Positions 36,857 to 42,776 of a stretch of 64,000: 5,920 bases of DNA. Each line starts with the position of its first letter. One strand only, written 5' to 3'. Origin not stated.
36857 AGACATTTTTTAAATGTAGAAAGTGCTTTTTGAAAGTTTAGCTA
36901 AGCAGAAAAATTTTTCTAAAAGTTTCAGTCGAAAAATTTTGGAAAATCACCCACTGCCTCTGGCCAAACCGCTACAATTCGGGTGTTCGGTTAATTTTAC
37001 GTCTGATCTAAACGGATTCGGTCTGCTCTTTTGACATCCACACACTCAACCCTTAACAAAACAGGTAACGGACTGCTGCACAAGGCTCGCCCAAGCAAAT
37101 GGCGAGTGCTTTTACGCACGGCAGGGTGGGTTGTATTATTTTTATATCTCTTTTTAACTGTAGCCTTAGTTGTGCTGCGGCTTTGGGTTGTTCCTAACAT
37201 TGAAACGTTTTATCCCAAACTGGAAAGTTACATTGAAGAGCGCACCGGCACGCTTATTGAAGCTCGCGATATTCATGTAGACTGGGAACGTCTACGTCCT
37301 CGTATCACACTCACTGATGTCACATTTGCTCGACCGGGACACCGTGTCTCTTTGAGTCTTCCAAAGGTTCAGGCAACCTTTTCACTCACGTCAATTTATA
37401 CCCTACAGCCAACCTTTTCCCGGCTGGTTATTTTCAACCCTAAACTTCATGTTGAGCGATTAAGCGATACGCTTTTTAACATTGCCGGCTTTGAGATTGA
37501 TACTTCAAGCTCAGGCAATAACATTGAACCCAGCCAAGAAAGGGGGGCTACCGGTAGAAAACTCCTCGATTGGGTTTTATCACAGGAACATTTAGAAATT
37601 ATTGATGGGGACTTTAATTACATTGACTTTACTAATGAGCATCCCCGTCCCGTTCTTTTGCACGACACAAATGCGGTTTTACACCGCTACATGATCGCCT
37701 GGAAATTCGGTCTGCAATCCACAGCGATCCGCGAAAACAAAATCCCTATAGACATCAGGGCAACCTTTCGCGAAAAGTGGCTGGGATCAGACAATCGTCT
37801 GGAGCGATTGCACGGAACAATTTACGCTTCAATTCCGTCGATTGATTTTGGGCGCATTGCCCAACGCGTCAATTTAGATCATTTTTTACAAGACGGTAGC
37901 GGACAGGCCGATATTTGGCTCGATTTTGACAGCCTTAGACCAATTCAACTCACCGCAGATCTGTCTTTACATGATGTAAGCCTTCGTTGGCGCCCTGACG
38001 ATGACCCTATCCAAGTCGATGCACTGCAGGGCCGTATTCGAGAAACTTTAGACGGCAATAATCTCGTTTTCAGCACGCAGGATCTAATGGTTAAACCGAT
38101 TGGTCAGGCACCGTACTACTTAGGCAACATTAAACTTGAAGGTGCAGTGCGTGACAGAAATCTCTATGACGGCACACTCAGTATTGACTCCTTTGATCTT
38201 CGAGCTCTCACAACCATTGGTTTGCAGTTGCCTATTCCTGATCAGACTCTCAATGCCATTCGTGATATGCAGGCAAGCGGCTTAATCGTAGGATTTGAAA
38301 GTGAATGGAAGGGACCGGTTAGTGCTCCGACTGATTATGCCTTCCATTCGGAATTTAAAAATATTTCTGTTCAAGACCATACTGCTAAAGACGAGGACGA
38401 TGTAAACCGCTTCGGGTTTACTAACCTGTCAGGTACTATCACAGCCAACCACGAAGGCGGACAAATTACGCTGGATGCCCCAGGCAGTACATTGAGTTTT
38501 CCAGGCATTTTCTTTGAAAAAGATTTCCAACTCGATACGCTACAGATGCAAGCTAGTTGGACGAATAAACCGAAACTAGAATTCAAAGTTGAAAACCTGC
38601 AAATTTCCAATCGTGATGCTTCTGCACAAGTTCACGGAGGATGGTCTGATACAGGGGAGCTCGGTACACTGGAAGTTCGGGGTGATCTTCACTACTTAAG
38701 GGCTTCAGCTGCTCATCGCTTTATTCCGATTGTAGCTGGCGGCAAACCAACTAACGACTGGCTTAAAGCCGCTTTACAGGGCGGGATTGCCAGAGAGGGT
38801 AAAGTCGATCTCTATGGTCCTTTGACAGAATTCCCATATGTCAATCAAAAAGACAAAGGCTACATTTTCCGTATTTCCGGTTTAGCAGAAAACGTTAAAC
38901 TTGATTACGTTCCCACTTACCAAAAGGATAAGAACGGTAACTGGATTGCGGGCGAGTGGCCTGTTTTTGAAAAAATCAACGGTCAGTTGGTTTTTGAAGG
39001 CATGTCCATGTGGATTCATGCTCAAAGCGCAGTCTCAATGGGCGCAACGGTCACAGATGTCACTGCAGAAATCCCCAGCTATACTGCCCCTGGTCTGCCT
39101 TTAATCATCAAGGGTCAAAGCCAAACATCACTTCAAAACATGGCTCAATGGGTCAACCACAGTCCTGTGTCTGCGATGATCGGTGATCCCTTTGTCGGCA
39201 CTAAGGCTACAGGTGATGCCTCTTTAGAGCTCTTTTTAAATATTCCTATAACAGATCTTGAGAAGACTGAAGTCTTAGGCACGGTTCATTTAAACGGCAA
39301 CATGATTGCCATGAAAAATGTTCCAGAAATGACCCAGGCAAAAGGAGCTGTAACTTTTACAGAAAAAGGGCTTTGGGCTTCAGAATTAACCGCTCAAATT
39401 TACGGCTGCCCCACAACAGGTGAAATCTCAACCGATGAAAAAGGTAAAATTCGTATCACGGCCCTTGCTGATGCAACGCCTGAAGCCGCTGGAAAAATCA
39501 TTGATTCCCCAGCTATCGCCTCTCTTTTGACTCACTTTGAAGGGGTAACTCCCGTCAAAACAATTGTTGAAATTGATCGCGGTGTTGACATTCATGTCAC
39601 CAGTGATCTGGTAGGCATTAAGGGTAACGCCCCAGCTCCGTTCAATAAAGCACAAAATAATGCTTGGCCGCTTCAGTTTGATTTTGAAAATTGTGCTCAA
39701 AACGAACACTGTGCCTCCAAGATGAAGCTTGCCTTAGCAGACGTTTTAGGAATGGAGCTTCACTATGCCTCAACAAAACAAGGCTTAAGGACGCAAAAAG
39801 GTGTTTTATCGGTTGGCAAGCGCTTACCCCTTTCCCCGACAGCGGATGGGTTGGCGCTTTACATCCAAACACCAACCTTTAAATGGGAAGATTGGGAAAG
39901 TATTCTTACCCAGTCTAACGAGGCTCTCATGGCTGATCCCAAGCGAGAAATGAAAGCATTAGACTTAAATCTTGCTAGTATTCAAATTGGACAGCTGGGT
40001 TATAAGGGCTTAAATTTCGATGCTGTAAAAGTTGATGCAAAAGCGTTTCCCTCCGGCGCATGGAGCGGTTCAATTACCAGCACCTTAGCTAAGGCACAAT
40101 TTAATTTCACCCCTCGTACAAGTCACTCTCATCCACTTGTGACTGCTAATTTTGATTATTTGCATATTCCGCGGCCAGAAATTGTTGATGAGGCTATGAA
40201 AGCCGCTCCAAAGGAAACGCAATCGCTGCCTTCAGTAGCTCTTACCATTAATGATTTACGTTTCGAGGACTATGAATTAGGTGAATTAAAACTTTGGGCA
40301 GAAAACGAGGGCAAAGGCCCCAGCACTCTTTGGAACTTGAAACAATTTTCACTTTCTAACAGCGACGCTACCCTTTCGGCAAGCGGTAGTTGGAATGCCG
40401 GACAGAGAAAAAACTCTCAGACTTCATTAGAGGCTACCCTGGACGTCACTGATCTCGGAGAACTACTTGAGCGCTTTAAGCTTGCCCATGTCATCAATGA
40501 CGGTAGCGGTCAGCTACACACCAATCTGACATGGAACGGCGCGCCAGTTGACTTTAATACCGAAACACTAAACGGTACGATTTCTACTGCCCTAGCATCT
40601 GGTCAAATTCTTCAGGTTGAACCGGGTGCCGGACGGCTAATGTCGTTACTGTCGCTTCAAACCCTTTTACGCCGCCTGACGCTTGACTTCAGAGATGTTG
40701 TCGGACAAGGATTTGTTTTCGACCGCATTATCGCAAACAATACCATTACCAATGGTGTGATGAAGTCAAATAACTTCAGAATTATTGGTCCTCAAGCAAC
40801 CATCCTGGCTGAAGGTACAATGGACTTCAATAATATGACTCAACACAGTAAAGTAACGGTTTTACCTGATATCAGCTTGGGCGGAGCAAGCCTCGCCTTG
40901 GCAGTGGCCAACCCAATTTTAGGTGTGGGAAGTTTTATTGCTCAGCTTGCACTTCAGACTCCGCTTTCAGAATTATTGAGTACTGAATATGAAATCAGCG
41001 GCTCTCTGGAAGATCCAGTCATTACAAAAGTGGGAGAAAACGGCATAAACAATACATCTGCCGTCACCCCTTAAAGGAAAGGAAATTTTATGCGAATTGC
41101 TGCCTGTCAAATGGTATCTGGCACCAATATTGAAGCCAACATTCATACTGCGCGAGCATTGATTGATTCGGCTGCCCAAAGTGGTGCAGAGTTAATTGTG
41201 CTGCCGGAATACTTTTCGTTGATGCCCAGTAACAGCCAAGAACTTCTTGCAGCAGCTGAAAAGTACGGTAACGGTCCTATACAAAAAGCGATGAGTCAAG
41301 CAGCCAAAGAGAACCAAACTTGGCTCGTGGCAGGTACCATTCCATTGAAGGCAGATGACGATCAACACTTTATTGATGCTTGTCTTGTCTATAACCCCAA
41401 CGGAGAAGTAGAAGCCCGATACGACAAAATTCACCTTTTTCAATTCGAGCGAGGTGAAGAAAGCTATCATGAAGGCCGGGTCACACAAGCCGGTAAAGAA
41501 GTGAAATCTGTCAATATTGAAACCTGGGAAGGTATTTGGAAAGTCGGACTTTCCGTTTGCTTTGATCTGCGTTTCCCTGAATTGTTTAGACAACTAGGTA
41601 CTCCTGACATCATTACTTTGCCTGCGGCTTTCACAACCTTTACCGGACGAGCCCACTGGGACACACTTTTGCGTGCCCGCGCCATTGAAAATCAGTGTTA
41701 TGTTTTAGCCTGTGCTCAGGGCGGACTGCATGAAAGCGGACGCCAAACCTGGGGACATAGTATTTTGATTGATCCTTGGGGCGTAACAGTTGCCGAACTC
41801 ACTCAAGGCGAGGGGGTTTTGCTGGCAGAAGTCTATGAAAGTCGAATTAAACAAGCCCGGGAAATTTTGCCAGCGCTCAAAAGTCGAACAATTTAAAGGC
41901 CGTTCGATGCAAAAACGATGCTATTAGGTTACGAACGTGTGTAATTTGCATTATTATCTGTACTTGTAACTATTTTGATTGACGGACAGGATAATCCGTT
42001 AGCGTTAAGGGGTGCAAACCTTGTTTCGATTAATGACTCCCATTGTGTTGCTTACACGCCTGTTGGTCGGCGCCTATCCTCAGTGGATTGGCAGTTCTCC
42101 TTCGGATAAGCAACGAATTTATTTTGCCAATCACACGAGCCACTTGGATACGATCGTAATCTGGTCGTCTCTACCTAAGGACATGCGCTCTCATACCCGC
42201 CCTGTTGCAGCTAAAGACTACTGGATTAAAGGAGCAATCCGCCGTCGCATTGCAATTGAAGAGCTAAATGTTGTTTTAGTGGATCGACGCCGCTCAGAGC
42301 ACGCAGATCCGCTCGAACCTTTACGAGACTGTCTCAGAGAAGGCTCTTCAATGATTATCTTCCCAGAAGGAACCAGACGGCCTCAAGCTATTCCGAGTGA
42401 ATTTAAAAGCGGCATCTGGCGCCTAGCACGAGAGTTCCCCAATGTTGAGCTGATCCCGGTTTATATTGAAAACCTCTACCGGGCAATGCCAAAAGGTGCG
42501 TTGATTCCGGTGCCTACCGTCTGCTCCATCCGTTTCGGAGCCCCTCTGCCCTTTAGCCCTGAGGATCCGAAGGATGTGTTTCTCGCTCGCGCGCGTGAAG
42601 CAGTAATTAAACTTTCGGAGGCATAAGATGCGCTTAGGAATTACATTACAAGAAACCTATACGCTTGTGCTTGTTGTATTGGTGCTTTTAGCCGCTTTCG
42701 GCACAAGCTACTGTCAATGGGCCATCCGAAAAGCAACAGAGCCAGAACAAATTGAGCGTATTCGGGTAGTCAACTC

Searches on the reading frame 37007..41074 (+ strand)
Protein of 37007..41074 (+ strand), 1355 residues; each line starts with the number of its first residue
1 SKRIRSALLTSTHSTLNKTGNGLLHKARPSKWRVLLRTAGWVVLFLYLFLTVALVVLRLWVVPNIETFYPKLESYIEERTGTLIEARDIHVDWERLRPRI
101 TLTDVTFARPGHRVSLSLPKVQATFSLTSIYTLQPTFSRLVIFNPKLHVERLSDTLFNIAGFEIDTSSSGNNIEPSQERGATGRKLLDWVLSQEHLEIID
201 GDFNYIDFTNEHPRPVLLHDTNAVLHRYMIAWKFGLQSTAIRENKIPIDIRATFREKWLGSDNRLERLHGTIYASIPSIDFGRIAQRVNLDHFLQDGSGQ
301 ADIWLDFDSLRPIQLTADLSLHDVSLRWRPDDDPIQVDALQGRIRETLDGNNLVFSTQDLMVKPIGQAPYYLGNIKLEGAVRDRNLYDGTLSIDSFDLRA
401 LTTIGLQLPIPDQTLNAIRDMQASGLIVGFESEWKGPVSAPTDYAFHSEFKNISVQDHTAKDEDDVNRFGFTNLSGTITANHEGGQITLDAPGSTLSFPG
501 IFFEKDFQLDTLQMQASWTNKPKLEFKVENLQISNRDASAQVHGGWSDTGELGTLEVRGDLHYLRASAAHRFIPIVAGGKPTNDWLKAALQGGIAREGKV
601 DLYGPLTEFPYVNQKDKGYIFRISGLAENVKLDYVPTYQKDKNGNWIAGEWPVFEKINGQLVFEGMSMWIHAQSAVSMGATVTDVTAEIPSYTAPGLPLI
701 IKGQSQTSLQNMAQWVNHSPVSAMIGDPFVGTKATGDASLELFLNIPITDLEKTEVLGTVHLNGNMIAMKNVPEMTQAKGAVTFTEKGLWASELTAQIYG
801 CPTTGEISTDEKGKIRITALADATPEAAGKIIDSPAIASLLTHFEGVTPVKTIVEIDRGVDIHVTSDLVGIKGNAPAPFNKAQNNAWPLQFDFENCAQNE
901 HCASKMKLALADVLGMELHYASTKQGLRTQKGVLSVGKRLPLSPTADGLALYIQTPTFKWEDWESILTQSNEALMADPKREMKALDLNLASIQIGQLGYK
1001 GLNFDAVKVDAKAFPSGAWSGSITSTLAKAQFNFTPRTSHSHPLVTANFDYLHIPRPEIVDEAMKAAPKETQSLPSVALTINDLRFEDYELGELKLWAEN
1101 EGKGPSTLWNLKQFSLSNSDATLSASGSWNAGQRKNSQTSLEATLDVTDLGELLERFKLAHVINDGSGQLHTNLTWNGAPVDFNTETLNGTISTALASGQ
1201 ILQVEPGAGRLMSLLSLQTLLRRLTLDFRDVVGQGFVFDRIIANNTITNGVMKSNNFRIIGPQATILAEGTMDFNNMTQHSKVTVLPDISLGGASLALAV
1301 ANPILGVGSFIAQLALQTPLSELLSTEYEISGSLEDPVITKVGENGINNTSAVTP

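Call 71: search_protein_families(library=pfam, proteins=[window:37007-41074:+], max_evalue=0.00001)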
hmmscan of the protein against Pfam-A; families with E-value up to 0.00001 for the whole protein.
window:37007-41074:+ (1355 aa): 2 families
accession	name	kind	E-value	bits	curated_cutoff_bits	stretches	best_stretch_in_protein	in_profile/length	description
PF13116.12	YhdP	-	2.1e-213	712.1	46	1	38-1339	7-1224/1224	YhdP protein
PF05359.17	DUF748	-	1.2e-09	37.2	50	1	32-211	11-172/1037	Domain of Unknown Function (DUF748)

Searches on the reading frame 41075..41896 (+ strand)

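Call 71: search_protein_families(library=pfam, proteins=[window:41075-41896:+], max_evalue=0.00001)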
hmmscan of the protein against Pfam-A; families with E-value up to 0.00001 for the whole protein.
window:41075-41896:+ (273 aa): 1 family
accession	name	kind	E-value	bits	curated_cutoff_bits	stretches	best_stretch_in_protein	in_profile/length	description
PF00795.27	CN_hydrolase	-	3.7e-55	187.5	23.2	1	7-262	1-255/256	Carbon-nitrogen hydrolase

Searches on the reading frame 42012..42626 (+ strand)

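Call 71: search_protein_families(library=pfam, proteins=[window:42012-42626:+], max_evalue=0.00001)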
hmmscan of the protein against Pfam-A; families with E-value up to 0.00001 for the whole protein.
window:42012-42626:+ (204 aa): 1 family
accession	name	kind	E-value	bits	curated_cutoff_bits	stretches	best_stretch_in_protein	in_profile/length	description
PF01553.26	Acyltransferase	-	8e-18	65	23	1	30-152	11-131/132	Acyltransferase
